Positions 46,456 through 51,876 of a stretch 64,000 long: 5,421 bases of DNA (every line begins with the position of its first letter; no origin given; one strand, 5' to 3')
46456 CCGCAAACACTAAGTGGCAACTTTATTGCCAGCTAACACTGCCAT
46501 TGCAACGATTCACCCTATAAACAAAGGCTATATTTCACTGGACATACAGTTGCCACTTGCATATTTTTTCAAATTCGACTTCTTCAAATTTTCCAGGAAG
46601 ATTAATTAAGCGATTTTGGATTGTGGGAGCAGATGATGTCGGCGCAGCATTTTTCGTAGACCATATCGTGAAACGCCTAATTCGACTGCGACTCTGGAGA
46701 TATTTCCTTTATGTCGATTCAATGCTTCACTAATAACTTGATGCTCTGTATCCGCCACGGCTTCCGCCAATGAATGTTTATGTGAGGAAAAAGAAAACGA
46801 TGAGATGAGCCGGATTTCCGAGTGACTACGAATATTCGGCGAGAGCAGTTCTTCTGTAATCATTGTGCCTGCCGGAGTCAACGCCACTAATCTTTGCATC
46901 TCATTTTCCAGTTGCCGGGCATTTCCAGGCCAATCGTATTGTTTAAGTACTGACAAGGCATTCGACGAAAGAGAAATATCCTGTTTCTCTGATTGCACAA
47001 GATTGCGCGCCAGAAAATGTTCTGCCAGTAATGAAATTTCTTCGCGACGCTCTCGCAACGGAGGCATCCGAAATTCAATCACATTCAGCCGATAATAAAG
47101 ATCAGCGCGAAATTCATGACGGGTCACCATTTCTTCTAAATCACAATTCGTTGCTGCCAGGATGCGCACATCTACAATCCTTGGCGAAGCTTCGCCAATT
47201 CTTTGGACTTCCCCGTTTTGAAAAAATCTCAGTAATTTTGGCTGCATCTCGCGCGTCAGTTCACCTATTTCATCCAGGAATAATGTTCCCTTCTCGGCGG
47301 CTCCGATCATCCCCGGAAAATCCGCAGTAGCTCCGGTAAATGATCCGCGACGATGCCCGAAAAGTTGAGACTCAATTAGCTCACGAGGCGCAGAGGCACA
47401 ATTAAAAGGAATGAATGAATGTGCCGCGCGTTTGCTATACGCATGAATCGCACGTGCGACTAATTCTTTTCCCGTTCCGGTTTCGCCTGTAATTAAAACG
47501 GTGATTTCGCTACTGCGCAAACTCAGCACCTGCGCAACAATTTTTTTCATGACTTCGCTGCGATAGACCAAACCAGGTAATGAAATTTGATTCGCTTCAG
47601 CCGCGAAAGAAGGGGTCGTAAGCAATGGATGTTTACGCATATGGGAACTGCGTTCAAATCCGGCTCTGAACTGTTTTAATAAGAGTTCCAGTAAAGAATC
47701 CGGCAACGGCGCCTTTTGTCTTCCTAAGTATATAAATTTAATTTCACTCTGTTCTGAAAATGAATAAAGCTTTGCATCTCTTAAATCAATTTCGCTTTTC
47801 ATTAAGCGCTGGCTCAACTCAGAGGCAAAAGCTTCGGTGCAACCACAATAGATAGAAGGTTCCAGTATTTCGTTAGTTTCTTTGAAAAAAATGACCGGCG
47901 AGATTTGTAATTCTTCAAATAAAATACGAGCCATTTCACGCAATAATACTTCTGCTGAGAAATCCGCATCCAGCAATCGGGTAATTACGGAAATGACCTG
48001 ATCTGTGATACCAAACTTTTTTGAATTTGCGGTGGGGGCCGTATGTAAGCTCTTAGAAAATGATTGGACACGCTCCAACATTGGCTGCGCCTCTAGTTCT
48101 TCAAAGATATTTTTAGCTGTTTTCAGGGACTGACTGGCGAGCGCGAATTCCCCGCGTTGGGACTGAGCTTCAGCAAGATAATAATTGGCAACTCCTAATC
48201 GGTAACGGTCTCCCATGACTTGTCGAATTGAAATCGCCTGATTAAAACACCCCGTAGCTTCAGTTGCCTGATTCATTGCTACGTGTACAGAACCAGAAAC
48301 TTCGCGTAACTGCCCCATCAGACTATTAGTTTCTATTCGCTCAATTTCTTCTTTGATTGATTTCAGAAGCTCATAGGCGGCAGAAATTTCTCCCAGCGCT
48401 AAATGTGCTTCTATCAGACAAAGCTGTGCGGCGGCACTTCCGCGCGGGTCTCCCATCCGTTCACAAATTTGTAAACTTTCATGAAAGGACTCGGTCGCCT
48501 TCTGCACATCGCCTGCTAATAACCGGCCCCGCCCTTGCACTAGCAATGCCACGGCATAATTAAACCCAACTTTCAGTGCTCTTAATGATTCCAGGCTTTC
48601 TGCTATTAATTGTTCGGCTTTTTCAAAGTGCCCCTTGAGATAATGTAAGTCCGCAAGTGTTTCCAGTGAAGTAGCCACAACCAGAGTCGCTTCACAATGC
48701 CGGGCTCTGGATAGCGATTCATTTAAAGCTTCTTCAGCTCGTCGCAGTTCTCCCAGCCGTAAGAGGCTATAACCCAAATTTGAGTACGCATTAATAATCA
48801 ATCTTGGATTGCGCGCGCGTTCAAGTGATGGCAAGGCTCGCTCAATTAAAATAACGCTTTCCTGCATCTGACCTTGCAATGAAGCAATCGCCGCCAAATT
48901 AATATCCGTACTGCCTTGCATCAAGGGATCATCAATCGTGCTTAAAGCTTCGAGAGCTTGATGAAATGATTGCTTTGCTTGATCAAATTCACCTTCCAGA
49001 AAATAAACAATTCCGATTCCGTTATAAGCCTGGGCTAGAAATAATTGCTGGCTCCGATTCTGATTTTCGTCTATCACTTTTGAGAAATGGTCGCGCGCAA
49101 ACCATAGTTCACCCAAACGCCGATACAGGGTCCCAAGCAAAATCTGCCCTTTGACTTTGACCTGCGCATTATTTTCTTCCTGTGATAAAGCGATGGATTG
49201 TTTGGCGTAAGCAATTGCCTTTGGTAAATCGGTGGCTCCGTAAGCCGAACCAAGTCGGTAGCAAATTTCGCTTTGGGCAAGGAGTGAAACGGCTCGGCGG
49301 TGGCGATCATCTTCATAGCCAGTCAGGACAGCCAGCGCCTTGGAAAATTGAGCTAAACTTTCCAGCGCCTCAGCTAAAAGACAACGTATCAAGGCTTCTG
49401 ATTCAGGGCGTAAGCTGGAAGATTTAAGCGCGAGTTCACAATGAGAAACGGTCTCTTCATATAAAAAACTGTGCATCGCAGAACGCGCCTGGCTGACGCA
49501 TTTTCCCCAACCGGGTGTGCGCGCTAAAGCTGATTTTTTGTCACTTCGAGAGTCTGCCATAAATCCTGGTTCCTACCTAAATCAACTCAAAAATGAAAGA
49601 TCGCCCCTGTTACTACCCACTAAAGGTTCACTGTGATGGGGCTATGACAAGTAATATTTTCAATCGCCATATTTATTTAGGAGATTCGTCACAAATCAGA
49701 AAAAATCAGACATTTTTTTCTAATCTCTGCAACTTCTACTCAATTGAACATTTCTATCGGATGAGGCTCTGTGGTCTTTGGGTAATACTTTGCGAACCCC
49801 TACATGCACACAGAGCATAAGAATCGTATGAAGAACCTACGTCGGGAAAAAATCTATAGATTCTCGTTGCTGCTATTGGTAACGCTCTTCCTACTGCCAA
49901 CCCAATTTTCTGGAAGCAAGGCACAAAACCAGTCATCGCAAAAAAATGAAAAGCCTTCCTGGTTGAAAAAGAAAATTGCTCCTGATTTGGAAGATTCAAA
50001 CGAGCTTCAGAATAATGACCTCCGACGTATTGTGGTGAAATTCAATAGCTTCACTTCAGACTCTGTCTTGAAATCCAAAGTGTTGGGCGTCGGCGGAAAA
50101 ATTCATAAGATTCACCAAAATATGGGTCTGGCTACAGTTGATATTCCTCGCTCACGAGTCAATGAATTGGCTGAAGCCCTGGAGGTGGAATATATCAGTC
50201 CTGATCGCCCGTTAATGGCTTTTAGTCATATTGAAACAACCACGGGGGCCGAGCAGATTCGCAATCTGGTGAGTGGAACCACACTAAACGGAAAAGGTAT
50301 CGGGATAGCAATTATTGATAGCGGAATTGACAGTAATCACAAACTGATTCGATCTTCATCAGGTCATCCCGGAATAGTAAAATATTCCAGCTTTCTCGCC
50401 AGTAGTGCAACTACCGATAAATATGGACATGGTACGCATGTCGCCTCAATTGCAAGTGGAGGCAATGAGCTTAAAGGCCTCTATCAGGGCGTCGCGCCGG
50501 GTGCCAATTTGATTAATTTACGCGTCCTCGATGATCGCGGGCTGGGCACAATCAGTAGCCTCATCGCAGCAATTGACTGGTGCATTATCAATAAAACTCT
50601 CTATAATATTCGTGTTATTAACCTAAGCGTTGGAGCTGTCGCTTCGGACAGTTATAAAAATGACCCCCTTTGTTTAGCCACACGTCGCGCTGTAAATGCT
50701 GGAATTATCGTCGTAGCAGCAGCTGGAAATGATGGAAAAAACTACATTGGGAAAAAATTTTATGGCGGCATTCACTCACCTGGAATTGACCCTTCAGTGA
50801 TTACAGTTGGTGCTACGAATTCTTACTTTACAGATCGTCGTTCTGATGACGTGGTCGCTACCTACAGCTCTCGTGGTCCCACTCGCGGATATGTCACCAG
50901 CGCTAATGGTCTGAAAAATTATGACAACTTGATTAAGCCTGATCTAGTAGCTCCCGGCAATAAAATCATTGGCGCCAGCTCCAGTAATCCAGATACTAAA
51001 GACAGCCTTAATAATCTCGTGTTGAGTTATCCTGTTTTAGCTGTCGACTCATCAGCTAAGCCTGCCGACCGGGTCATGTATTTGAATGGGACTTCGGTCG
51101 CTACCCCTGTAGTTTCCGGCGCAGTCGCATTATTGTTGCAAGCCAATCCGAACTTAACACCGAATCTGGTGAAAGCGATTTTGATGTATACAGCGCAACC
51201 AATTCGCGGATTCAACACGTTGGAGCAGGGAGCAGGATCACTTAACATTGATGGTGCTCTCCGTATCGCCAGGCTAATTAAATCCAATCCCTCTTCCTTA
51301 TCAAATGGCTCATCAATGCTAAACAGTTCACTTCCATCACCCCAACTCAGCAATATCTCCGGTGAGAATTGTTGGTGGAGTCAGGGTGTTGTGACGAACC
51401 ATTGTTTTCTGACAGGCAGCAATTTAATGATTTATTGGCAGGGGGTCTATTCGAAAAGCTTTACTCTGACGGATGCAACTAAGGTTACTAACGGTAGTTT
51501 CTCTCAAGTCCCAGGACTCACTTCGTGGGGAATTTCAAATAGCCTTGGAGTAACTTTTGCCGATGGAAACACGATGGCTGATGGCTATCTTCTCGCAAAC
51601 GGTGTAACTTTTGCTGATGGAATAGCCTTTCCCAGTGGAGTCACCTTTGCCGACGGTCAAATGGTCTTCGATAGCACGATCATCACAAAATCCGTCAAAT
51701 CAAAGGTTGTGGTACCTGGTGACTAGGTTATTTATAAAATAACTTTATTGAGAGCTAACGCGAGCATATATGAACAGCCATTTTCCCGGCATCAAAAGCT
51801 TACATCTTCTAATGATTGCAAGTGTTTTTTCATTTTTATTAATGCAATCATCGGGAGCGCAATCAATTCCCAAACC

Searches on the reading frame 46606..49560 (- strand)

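Call 12: search_protein_families(library=pfam, proteins=[window:46606-49560:-], max_evalue=0.01)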
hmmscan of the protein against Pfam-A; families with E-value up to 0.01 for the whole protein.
window:46606-49560:- (984 aa): 25 families
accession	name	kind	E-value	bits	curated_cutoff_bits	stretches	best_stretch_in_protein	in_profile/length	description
PF00158.32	Sigma54_activat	-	6e-64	215.2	20.2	1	665-829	2-166/168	Sigma-54 interaction domain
PF13424.12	TPR_12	-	8.9e-29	100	30.1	5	255-327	2-76/77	Tetratricopeptide repeat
PF17874.7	TPR_MalT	-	1e-23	84.6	45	3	221-402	6-187/336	MalT-like TPR region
PF25601.1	AAA_lid_14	-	5.4e-20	71.4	27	1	836-914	1-78/87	AAA+ ATPase lid domain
PF14532.12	Sigma54_activ_2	-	2e-17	64.1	25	1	667-835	3-138/138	Sigma-54 interaction domain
PF07719.23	TPR_2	-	2e-17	62.2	27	1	176-204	1-29/34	Tetratricopeptide repeat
PF00515.34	TPR_1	-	3.2e-16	58.8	27.8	2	176-204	1-29/34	Tetratricopeptide repeat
PF13374.12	TPR_10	-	3.1e-11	43.3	27.5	0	295-327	1-33/42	Tetratricopeptide repeat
PF02954.25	HTH_8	-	3.5e-10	39.9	22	1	935-974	2-41/42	Bacterial regulatory protein, Fis family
PF13181.12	TPR_8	-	1e-08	35.1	25.7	0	257-287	2-32/34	Tetratricopeptide repeat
PF14559.12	TPR_19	-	4.7e-08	33.7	25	1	347-410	2-60/68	Tetratricopeptide repeat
PF24885.1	TPR_NPHP3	-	9.6e-08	32.1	100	1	251-325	94-170/239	Nephrocystin-3 TPR domain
PF12895.13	ANAPC3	-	1.4e-05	25.7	27.2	0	32-104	3-70/82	Anaphase-promoting complex, cyclosome, subunit 3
PF07728.20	AAA_5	-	2.2e-05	24.9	22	1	688-805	2-122/139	AAA domain (dynein-related subfamily)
PF13176.12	TPR_7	-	2.7e-05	24.4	27.9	0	221-251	4-33/36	Tetratricopeptide repeat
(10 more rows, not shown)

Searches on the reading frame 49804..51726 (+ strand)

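Call 12: search_protein_families(library=pfam, proteins=[window:49804-51726:+], max_evalue=0.01)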
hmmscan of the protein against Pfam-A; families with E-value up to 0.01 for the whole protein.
window:49804-51726:+ (640 aa): 1 family
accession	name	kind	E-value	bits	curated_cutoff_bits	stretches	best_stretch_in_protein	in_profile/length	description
PF00082.27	Peptidase_S8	-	1.1e-49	169.7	21.8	1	163-471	1-274/288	Subtilase family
